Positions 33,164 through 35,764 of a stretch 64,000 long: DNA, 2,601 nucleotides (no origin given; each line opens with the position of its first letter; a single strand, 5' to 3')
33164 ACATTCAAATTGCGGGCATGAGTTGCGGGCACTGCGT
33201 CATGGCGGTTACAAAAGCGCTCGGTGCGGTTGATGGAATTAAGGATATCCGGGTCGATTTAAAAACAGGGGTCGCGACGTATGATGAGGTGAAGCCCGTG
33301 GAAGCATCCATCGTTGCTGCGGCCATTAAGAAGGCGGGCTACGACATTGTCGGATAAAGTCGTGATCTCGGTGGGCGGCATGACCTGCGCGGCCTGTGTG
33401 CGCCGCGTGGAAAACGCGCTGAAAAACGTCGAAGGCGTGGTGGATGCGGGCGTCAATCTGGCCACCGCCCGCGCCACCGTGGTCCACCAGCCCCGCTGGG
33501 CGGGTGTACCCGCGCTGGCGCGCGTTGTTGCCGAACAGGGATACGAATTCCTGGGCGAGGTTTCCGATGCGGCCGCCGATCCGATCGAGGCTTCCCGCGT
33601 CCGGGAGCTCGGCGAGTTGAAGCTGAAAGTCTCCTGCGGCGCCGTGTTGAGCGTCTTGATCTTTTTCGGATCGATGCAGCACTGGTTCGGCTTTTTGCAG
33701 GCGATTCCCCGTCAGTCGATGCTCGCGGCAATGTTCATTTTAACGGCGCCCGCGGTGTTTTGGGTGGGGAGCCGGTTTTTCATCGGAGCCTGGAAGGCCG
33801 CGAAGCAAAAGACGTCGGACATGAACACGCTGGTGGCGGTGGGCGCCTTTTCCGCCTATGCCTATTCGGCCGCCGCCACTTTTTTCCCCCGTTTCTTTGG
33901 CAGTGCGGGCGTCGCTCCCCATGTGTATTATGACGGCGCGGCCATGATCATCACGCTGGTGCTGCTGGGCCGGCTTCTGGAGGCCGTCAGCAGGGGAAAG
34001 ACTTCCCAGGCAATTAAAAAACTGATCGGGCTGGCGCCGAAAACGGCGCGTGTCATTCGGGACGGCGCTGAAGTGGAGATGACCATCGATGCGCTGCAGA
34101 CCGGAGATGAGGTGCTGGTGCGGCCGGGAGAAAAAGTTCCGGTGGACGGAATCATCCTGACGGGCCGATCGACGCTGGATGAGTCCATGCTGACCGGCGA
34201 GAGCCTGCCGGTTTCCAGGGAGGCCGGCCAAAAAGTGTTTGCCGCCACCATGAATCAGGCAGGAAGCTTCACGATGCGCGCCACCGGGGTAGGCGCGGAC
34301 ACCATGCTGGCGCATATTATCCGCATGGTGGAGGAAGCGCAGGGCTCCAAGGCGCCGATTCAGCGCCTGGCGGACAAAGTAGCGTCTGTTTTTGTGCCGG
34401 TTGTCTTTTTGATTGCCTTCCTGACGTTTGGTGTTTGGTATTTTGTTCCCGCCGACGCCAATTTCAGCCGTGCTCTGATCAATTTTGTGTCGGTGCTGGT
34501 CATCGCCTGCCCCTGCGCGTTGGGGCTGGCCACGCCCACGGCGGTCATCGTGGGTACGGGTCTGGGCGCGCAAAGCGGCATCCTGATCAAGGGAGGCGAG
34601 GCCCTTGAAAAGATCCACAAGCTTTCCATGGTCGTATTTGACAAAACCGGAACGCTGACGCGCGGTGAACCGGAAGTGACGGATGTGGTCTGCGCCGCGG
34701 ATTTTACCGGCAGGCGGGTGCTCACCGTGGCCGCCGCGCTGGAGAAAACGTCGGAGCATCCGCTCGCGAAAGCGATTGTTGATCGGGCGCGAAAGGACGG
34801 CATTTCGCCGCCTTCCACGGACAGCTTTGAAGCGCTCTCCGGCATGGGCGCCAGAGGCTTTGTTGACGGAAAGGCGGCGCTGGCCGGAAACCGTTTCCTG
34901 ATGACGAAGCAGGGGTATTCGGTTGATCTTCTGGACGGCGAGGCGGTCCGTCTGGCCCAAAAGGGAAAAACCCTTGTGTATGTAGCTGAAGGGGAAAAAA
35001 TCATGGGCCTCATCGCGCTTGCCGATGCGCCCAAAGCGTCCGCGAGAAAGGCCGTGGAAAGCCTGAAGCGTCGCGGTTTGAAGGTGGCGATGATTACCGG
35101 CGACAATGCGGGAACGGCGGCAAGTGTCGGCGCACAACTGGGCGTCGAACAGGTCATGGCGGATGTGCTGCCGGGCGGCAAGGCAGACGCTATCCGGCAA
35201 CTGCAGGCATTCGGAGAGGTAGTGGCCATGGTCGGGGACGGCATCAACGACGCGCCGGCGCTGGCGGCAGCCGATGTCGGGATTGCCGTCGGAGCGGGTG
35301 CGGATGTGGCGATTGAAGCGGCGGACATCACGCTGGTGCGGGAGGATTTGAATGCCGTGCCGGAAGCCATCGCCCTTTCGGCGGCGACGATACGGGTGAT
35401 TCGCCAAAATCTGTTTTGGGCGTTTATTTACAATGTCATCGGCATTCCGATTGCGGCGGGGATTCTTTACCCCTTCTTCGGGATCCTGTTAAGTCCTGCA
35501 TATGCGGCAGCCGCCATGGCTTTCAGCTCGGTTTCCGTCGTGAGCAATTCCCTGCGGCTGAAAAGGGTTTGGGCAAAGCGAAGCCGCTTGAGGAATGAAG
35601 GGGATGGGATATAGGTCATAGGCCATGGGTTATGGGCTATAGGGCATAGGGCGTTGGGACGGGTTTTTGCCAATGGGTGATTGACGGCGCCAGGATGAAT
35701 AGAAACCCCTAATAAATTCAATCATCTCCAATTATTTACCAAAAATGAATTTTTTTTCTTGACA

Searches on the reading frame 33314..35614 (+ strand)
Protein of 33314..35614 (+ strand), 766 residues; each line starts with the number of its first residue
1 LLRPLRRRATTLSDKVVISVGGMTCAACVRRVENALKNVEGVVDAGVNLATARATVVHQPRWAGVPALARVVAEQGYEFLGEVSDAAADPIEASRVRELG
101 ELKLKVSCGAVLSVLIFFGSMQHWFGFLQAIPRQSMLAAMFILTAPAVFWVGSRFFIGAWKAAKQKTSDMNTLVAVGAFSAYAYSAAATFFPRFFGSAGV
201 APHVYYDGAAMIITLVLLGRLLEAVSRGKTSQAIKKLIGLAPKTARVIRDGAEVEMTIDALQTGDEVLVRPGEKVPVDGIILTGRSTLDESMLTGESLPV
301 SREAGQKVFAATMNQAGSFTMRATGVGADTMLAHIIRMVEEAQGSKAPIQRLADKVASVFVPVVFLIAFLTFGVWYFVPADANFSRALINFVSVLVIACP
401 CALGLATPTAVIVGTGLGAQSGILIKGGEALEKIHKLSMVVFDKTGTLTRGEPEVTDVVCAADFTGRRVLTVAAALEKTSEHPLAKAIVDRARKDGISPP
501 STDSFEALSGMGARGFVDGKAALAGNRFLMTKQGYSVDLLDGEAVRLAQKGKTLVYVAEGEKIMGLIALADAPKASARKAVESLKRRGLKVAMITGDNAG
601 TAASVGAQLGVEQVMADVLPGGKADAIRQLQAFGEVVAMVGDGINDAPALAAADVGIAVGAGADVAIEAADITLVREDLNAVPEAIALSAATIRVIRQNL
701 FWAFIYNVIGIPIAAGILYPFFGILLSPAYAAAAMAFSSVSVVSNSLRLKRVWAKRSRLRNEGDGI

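Call 5: search_protein_families(library=pfam, proteins=[window:33314-35614:+], max_evalue=0.001)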
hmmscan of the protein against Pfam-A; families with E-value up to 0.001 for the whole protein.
window:33314-35614:+ (766 aa): 4 families
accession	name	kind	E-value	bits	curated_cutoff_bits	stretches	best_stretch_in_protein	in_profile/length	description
PF00122.25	E1-E2_ATPase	-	2.2e-59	200.4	28.1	1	240-419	2-179/181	E1-E2 ATPase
PF00702.32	Hydrolase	-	4.3e-38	132.1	26.4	1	440-654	4-191/191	haloacid dehalogenase-like hydrolase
PF00403.32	HMA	-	1.1e-13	51.8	24.8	1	17-78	1-62/62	Heavy-metal-associated domain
PF08282.18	Hydrolase_3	-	3.5e-05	24.1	20.9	1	629-686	198-255/255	haloacid dehalogenase-like hydrolase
